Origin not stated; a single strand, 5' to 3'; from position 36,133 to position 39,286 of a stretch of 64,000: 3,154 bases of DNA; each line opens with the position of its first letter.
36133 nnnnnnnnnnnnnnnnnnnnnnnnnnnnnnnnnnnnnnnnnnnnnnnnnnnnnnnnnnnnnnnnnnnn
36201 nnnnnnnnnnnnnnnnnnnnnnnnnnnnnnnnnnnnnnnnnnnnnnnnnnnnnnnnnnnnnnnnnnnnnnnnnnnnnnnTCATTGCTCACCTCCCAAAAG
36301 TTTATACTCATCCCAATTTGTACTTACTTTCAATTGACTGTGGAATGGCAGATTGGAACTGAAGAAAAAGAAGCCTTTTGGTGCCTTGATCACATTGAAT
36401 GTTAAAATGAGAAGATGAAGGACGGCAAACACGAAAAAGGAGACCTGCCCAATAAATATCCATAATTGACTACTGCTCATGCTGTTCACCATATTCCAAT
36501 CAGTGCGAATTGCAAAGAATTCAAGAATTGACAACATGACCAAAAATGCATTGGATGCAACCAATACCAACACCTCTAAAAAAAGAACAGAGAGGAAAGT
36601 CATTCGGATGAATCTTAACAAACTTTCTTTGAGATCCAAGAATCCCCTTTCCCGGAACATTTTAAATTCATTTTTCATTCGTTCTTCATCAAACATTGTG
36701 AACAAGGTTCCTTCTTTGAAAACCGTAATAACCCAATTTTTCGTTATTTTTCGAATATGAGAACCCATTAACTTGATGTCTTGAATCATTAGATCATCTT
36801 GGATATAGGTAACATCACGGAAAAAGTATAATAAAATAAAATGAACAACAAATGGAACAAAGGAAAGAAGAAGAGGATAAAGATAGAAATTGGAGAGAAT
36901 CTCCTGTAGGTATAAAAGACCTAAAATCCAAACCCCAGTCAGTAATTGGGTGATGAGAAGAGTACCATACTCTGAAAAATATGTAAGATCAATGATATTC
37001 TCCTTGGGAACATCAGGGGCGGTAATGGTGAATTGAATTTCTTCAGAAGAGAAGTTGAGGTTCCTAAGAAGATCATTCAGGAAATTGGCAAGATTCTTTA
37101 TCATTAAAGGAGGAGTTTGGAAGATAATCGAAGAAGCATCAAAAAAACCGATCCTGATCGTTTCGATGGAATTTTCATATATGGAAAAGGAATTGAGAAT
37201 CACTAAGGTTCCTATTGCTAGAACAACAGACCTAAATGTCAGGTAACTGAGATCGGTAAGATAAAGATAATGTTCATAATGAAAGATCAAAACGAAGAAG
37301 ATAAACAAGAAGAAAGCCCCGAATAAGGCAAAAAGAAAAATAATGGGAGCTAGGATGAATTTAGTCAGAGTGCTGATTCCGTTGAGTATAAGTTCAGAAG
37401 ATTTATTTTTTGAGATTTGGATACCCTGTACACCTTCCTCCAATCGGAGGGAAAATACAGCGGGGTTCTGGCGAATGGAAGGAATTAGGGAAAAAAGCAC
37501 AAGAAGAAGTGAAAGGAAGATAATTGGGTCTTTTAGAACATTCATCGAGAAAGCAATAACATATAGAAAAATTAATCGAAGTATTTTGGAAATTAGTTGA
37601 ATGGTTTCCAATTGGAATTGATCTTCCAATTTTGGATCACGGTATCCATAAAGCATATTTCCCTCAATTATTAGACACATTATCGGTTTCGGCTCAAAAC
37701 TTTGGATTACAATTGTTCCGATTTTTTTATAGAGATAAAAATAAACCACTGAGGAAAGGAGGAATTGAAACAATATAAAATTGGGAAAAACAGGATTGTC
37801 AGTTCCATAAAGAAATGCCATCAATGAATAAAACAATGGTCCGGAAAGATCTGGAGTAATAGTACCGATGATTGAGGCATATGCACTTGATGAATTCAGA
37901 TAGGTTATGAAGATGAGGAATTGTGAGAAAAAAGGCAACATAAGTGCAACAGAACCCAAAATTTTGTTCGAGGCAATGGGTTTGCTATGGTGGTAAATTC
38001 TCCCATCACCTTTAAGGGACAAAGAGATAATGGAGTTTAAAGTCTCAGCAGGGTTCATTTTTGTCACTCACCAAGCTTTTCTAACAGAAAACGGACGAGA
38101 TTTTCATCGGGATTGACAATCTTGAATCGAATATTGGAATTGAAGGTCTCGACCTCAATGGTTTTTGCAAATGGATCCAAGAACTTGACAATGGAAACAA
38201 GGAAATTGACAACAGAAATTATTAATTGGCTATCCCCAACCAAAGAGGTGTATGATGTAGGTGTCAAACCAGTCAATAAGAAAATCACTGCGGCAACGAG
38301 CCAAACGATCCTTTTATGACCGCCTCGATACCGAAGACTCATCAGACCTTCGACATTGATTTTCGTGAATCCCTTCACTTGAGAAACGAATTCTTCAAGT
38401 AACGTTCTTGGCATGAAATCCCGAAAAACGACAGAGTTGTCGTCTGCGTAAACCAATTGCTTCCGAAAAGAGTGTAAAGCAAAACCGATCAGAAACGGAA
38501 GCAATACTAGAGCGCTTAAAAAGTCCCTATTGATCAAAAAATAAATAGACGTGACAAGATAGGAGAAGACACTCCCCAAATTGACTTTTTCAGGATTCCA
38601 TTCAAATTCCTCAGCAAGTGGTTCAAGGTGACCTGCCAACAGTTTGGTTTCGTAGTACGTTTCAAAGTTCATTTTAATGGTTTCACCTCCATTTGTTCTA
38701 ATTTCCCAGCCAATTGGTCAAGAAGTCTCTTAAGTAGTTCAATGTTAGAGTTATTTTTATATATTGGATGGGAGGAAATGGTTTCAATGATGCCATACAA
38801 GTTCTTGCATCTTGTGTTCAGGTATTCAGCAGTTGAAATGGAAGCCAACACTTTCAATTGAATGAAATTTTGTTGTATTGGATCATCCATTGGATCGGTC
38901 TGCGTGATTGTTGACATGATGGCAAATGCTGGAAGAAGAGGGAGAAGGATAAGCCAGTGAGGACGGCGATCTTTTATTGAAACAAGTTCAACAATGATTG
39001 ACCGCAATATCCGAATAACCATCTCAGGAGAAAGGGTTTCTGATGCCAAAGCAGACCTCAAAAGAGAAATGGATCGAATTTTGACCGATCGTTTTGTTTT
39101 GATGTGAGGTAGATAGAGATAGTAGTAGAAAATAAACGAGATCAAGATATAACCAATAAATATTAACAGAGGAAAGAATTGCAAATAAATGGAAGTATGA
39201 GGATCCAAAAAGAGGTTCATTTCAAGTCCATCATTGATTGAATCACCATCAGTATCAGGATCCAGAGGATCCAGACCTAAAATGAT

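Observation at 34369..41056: Tightly coupled four-gene operon: two anchored TSP3-repeat surface proteins (FG-GAP-like and SBBP beta-propeller) plus two polytopic membrane proteins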

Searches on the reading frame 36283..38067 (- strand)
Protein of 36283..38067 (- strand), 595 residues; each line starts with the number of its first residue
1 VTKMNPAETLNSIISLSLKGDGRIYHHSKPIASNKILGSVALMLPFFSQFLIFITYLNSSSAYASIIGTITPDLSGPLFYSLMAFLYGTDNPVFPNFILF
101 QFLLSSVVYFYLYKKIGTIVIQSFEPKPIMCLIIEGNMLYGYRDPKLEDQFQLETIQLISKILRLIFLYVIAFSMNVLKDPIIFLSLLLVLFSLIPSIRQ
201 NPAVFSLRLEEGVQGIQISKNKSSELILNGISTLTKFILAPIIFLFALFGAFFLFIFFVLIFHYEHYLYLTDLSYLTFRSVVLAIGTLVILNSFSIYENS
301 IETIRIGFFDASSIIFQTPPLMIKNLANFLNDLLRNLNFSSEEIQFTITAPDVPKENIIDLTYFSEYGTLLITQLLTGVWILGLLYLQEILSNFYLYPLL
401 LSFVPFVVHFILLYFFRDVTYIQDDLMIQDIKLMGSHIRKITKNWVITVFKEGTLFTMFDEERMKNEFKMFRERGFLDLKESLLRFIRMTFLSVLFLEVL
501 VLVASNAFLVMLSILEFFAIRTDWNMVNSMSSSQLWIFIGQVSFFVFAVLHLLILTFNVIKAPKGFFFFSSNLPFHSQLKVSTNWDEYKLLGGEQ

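Call 3: search_protein_families(library=pfam, proteins=[window:36283-38067:-], max_evalue=1)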
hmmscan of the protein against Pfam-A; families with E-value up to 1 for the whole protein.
window:36283-38067:- (595 aa): 0 families

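Call 4: search_protein_families(library=ncbifam, proteins=[window:36283-38067:-], max_evalue=1)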
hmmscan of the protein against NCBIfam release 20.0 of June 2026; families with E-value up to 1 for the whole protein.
window:36283-38067:- (595 aa): 0 families

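Call 5: find_encoding_contigs(protein=window:36283-38067:-, flank=10000, max_places=6)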
Protein window:36283-38067:- (595 aa): 1 contig read that carries it; 1 place shown.
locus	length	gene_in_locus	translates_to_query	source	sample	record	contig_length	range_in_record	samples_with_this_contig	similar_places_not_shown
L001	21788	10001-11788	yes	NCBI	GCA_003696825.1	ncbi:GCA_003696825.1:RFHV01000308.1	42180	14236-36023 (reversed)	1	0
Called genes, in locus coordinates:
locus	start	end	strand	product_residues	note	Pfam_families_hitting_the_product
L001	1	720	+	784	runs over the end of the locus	PF02903:Alpha-amylase_N, PF00128:Alpha-amylase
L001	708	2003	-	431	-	PF14821:Thr_synth_N, PF00291:PALP, PF24857:THR4_C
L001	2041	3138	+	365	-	PF02086:MethyltransfD12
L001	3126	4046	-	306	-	PF00288:GHMP_kinases_N, PF08544:GHMP_kinases_C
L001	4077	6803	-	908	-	PF00133:tRNA-synt_1, PF09334:tRNA-synt_1g, PF13603:tRNA-synt_1_2, PF08264:Anticodon_1, PF10458:Val_tRNA-synt_C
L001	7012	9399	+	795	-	-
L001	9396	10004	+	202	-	-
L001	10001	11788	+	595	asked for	-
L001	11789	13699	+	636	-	PF18884:TSP3_bac (faint)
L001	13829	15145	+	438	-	-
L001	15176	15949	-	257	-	PF14023:Bestrophin-like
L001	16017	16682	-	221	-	-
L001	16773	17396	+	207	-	PF01949:Endo_dU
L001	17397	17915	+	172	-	-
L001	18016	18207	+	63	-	-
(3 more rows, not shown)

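Call 7: find_homologous_proteins(query=window:36283-38067:-, max_evalue=0.001)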
Query window:36283-38067:- (595 aa): 1 proteins with E <= 0.001 among 8000 candidates.
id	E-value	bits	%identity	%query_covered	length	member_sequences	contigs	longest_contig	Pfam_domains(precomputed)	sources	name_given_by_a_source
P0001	0.0e+0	1261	100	99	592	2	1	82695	-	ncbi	-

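Call 17: search_protein_representatives(protein=window:36283-38067:-)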
Query: 595 residues. Proteins with E-value up to 0.001 (for the whole library): 2; up to 1e-10: 2; up to 1e-30: 1. The best 2 are listed.
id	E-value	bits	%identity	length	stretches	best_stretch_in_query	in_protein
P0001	0.0e+00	1260.9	100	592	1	4-595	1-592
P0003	3.1e-12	62.8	29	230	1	370-580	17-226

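Call 19: find_encoding_contigs(protein=P0003, flank=10000)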
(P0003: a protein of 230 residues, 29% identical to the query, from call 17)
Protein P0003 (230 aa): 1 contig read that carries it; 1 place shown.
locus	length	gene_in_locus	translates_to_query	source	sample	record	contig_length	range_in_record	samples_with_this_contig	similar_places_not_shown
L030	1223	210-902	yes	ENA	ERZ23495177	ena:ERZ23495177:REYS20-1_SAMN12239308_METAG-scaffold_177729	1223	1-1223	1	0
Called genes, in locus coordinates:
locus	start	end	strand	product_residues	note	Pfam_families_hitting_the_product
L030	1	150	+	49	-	?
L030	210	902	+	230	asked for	-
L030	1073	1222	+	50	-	?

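Call 21: search_protein_families(library=phrogs, proteins=[window:36283-38067:-], max_evalue=0.1)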
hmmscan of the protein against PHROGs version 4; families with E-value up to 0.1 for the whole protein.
window:36283-38067:- (595 aa): 0 families

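Call 22: search_protein_families(library=padloc, proteins=[window:36283-38067:-], max_evalue=0.1)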
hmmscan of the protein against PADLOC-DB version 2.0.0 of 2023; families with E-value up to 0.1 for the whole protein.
window:36283-38067:- (595 aa): 0 families

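Call 27: search_solved_structures(query=window:36283-38067:-, max_evalue=10)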
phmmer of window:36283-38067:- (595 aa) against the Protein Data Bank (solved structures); distinct sequences matched with E-value up to 10: 0.

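Call 42: predict_structure(protein=window:36283-38067:-)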
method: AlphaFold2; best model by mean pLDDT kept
length: 595 residues; sequences in the alignment: 1
mean_pLDDT: 39.1   pTM: 0.21
mean pLDDT of the five models: 39.1, 39.0, 37.3, 35.0, 34.5
residues with pLDDT >= 90: 0; 70-90: 0; 50-70: 59; < 50: 536
segments of 3 or more residues with pLDDT < 50: 1-238, 256-491, 513-523, 556-595
pLDDT, mean of each block of 10 residues (from residue 1): 34 34 43 40 42 40 37 36 38 38 39 31 29 31 40 44 43 37 41 39 43 37 44 46 52 49 40 36 38 29 24 28 40 42 31 27 33 43 44 42 44 37 31 32 32 32 42 43 47 51 54 46 48 56 56 48 32 27 32 27
secondary structure, 60 per line:
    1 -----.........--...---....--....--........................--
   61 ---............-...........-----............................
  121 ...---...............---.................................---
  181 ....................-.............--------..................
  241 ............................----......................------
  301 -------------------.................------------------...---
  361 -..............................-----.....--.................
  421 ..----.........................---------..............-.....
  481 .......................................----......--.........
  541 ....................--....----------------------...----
elements in order: H6-14 E17-19 E23-26 E29-32 H35-58 H64-75 H77-87 H93-123 H127-141 H145-177 H181-200 H202-214 H223-268 H273-294 H320-336 H362-391 H397-401 H404-422 H427-451 H461-474 H476-519 H524-529 H532-560 H563-566
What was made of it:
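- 36280..38067 (-): Gene C, 595 aa (592 aa if translation starts at the ATG at 38058), a 10-TM membrane protein, N-in and C-in. All large loops are cytoplasmic. The C-terminal 4-TM module (36283-36975) carries the conserved loop motif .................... (36640-36708). The AF2 model had pLDDT 39 (call 42).
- On Known transporter, flippase or glycosyltransferase families (for the 202-aa and 595-aa proteins): A fold-level test was not possible (pLDDT 39, call 42).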

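Call 81: find_encoding_contigs(protein=P0001, flank=10000, max_places=4)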
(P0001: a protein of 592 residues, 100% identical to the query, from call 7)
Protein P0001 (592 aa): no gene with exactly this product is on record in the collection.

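Call 87: search_dna_similar(query=window:36283-38067:-, collection=plasmids, mode=protein, max_rows=5)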
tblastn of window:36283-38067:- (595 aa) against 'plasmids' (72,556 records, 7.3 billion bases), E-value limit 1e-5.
No match.

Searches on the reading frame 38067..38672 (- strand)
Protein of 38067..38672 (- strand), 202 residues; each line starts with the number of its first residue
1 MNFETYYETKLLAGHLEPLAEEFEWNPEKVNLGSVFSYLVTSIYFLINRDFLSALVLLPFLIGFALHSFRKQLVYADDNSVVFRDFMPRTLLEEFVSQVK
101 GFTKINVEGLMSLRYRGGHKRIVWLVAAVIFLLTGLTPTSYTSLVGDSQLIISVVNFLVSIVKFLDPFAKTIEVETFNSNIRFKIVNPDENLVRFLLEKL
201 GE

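Call 3: search_protein_families(library=pfam, proteins=[window:38067-38672:-], max_evalue=1)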
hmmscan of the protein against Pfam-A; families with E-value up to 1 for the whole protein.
window:38067-38672:- (202 aa): 0 families

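Call 4: search_protein_families(library=ncbifam, proteins=[window:38067-38672:-], max_evalue=1)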
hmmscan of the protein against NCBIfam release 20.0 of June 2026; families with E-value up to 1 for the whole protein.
window:38067-38672:- (202 aa): 2 families
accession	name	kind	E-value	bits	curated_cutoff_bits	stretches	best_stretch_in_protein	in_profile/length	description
NF003379.0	PRK04456.1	domain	0.097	11.3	372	1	97-130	324-360/464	acetyl-CoA decarbonylase/synthase complex subunit beta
NF000474.1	tet_ABC_46_A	exception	0.12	10.9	1250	1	32-145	62-166/574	tetracycline efflux ABC transporter Tet(46) subunit A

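Call 21: search_protein_families(library=phrogs, proteins=[window:38067-38672:-], max_evalue=0.1)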
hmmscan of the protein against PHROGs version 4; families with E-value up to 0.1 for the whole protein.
window:38067-38672:- (202 aa): 0 families

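Call 22: search_protein_families(library=padloc, proteins=[window:38067-38672:-], max_evalue=0.1)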
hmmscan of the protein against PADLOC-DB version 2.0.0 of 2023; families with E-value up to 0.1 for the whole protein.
window:38067-38672:- (202 aa): 0 families

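Call 61: find_related_loci(query=window:38067-38672:-, collection=metagenome_contigs, flank=10000)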
Query window:38067-38672:- (202 aa) in metagenome_contigs; peptide patterns used: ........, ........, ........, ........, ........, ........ (x = any residue, [..] = any of these).
457 stretches matched a pattern, but none encodes a relative of the query by tblastn (E <= 1e-3).
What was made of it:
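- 38064..38672 (-): Gene B, 202 aa, a 4-TM membrane protein, N-in and C-in, with a 53-aa basic cytoplasmic loop between TM2 and TM3. Orphan. No metagenome relative (call 61).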

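Call 74: list_cluster_members(proteins=[P0008, P0019, P0025, window:38067-38672:-, P0001, P0004])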
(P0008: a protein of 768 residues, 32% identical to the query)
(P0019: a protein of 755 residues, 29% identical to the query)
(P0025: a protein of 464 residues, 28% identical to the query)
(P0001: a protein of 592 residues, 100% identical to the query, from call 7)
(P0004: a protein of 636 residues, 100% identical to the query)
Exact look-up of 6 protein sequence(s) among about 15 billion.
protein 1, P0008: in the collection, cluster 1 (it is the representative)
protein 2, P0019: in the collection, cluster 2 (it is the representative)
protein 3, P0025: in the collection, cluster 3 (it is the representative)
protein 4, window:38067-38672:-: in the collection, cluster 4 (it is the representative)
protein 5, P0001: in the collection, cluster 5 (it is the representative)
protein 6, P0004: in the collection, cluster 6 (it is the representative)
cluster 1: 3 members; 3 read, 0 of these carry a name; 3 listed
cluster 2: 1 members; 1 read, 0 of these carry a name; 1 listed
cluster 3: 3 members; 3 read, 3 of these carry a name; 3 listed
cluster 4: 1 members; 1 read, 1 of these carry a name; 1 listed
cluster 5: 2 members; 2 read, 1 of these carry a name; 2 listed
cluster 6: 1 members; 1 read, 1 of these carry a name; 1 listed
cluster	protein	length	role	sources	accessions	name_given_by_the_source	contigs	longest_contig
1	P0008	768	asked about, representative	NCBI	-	-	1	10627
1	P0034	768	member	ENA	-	-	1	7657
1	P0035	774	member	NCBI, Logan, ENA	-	-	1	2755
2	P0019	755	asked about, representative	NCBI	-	-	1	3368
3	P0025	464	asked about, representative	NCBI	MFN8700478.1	MAG: T9SS type A sorting domain-containing protein [Flavobacteriales bacterium]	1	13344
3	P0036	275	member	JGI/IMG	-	hypothetical protein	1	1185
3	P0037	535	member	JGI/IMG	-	hypothetical protein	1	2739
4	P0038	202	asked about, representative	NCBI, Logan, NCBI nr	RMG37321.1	MAG: hypothetical protein D6732_07070 [Methanobacteriota archaeon] | MAG: hypothetical protein D6732_07070 [Euryarchaeota archaeon]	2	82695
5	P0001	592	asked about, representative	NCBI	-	-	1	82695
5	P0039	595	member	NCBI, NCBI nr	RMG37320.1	MAG: hypothetical protein D6732_07065 [Methanobacteriota archaeon] | MAG: hypothetical protein D6732_07065 [Euryarchaeota archaeon]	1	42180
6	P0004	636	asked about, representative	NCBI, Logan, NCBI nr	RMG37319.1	MAG: hypothetical protein D6732_07060 [Methanobacteriota archaeon] | MAG: hypothetical protein D6732_07060 [Euryarchaeota archaeon]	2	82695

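Call 75: search_protein_families(library=pfam, proteins=[window:38067-38672:-], max_evalue=10)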
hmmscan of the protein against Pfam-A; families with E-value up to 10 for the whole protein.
window:38067-38672:- (202 aa): 0 families

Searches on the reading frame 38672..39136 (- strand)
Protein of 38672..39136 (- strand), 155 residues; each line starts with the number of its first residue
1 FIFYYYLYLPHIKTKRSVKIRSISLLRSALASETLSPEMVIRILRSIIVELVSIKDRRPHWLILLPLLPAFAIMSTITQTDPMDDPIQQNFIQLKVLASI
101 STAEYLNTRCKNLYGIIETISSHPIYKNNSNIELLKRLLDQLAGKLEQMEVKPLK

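Call 45: search_protein_families(library=pfam, proteins=[window:38672-39136:-], max_evalue=10)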
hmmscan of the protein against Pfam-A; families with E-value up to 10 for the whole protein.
window:38672-39136:- (155 aa): 0 families
